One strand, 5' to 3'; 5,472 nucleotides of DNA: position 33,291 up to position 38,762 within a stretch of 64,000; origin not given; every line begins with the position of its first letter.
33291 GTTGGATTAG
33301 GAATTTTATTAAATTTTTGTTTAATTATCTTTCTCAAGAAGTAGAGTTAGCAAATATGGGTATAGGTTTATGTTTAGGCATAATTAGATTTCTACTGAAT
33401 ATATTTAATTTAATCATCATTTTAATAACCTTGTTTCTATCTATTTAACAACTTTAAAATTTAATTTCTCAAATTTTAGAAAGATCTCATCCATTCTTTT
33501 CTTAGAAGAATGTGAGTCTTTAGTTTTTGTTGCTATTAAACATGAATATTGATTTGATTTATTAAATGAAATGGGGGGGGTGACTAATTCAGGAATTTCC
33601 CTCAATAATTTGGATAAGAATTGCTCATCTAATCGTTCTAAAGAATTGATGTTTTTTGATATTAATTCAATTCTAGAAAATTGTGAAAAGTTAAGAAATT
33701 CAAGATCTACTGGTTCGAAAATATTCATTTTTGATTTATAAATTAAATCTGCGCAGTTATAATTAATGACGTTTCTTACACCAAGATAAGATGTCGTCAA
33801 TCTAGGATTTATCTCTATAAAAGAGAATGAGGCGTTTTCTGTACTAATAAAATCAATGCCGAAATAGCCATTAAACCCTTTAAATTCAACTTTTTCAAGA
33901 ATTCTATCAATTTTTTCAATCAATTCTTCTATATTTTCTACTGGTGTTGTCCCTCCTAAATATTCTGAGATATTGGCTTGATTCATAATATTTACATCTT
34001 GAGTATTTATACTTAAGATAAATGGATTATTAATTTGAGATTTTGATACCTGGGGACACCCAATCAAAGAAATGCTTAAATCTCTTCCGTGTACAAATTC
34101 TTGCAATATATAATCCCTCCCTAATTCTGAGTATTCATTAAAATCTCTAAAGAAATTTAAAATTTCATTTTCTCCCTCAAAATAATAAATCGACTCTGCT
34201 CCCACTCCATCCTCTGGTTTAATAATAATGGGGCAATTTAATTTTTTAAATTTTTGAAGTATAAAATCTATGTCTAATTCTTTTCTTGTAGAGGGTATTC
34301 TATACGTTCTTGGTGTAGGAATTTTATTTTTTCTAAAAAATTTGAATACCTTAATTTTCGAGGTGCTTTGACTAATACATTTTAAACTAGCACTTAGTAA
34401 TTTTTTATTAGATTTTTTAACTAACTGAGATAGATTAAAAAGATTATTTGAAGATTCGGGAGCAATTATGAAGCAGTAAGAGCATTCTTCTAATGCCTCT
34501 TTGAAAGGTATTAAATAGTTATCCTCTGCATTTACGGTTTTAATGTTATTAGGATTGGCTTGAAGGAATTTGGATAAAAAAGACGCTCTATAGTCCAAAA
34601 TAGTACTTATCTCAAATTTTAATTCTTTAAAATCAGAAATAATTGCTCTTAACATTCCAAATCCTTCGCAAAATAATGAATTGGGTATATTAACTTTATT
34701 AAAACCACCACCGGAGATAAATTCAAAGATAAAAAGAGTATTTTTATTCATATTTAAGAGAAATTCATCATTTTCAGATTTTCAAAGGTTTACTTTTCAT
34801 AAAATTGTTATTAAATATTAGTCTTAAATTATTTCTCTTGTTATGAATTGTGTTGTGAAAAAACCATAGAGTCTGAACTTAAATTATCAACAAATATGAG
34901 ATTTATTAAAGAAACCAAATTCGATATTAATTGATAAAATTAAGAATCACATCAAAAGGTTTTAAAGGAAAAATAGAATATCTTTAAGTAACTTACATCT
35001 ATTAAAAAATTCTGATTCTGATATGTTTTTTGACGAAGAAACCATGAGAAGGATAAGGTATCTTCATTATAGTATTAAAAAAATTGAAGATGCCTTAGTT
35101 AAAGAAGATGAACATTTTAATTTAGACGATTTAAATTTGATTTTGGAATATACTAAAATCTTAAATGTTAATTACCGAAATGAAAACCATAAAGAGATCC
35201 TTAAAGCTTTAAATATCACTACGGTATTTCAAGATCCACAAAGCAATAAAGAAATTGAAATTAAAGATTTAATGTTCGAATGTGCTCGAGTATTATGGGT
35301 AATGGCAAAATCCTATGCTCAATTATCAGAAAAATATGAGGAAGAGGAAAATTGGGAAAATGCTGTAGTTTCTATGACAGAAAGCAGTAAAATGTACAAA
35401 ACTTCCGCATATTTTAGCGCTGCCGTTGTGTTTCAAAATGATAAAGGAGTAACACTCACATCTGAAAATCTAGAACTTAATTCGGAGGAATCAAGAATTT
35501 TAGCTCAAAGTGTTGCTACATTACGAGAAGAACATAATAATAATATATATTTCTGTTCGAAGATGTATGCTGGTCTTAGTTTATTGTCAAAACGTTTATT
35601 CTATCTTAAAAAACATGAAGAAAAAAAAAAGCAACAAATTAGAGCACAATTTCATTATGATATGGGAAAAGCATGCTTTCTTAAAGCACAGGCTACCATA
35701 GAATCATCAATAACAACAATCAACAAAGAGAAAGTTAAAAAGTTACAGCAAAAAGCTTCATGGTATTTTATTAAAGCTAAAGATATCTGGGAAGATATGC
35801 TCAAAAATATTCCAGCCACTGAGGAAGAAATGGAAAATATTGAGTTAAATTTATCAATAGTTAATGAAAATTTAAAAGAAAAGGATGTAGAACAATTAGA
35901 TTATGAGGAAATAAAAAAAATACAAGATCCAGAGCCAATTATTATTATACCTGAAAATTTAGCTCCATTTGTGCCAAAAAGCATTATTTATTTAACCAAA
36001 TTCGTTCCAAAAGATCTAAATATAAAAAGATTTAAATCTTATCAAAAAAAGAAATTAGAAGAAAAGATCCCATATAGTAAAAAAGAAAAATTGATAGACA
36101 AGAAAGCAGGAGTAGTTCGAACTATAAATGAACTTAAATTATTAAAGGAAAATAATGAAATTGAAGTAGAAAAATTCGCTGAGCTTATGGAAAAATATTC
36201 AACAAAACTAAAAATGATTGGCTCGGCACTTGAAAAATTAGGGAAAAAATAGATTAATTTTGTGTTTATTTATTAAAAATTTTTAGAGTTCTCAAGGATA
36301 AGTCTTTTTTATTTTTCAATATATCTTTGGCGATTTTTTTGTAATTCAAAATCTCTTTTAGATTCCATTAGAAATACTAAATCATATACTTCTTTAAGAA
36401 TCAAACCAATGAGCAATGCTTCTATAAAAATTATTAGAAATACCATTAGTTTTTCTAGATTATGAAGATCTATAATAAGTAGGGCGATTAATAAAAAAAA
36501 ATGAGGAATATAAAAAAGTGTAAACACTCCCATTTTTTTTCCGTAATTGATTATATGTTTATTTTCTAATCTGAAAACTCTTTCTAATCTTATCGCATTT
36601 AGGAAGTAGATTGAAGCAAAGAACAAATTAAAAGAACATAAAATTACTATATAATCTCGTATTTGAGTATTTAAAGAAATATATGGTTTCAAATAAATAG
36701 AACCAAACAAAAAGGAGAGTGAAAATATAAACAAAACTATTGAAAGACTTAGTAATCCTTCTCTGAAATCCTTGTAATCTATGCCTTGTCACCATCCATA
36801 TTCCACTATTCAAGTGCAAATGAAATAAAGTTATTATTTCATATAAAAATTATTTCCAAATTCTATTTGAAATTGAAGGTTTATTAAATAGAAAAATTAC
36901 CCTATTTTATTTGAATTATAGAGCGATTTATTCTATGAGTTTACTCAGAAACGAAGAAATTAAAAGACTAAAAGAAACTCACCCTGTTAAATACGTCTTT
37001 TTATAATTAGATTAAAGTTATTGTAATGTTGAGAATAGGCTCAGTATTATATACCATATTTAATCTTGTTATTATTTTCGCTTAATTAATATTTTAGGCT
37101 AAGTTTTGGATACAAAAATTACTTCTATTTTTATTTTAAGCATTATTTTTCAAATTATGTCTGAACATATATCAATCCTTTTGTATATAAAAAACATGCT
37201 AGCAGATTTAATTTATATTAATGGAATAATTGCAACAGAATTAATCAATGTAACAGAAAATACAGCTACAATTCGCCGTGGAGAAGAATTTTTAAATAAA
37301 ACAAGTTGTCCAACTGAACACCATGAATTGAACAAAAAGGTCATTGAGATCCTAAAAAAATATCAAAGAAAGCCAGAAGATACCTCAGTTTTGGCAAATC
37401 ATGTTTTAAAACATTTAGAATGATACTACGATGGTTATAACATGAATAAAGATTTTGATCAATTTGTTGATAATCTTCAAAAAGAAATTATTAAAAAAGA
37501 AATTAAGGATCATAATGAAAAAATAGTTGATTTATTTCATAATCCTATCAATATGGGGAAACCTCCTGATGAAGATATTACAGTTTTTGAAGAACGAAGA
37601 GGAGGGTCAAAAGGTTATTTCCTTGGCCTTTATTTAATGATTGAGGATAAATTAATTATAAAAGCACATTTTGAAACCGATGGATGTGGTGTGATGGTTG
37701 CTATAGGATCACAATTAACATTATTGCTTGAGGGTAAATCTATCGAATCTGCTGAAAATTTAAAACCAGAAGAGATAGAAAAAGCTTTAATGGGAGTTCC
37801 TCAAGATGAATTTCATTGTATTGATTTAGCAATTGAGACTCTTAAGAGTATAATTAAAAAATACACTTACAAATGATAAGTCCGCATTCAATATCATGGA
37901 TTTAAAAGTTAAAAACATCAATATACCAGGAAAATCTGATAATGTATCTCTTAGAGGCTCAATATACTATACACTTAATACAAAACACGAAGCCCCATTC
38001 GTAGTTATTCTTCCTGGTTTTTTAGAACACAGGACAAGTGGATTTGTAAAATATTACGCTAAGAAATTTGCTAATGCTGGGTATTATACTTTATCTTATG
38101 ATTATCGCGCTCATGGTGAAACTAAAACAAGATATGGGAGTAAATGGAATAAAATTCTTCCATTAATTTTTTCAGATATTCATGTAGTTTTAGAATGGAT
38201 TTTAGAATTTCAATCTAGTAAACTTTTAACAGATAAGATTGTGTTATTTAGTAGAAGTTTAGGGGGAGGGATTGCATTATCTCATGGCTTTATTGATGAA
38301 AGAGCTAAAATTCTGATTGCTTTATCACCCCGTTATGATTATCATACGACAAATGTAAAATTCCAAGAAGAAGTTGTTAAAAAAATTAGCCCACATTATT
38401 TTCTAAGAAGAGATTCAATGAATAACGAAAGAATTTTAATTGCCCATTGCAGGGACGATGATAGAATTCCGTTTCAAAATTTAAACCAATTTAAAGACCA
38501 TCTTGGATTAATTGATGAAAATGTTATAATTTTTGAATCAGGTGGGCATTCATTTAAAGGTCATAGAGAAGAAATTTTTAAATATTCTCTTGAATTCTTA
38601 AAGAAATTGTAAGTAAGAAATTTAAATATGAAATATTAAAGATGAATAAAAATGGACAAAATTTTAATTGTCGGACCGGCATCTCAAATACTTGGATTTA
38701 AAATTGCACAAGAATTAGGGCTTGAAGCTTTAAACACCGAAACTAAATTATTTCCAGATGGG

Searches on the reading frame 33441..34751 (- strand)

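Call 38: search_protein_families(library=pfam, proteins=[window:33441-34751:-], max_evalue=0.001)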
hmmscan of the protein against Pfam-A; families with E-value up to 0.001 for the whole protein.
window:33441-34751:- (436 aa): 2 families
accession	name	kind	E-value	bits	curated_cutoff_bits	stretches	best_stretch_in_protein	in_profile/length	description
PF02655.19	ATP-grasp_3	-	7.1e-25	88.4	23.2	1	131-321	3-160/160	ATP-grasp domain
PF18301.6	preATP-grasp_3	-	2.6e-08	34.3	26.3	1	65-126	17-76/76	pre ATP-grasp 3 domain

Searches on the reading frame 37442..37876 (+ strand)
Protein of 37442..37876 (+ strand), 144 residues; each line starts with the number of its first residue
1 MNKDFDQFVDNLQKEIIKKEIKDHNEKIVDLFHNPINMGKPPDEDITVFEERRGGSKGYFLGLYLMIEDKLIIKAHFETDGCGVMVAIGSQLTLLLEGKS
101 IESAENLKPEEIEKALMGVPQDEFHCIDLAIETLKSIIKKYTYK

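Call 38: search_protein_families(library=pfam, proteins=[window:37442-37876:+], max_evalue=0.001)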
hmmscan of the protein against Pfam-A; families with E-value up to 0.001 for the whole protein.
window:37442-37876:+ (144 aa): 1 family
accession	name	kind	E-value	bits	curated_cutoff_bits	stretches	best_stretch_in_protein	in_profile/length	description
PF01592.21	NifU_N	-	8.7e-22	78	22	1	25-143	3-122/127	NifU-like N terminal domain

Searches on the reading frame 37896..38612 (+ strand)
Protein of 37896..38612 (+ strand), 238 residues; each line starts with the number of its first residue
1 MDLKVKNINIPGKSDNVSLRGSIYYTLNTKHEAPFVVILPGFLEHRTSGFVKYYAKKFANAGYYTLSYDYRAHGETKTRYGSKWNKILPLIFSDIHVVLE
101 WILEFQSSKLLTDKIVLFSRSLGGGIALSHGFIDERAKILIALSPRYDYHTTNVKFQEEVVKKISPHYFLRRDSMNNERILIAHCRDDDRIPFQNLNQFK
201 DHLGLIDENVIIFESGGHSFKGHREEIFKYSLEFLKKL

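Call 38: search_protein_families(library=pfam, proteins=[window:37896-38612:+], max_evalue=0.001)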
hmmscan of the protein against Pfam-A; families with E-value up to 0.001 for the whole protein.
window:37896-38612:+ (238 aa): 4 families
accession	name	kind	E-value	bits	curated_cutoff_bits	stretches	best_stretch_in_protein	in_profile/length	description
PF12146.15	Hydrolase_4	-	3.8e-11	43.2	27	1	35-169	6-134/239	Serine aminopeptidase, S33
PF20434.5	BD-FAE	-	5.7e-08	33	26.8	1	23-138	3-114/215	BD-FAE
PF00326.27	Peptidase_S9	-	6.6e-05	22.9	22.6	1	129-236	95-207/213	Prolyl oligopeptidase family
PF00561.26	Abhydrolase_1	-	0.00017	21.8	25.8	0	35-128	2-84/245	alpha/beta hydrolase fold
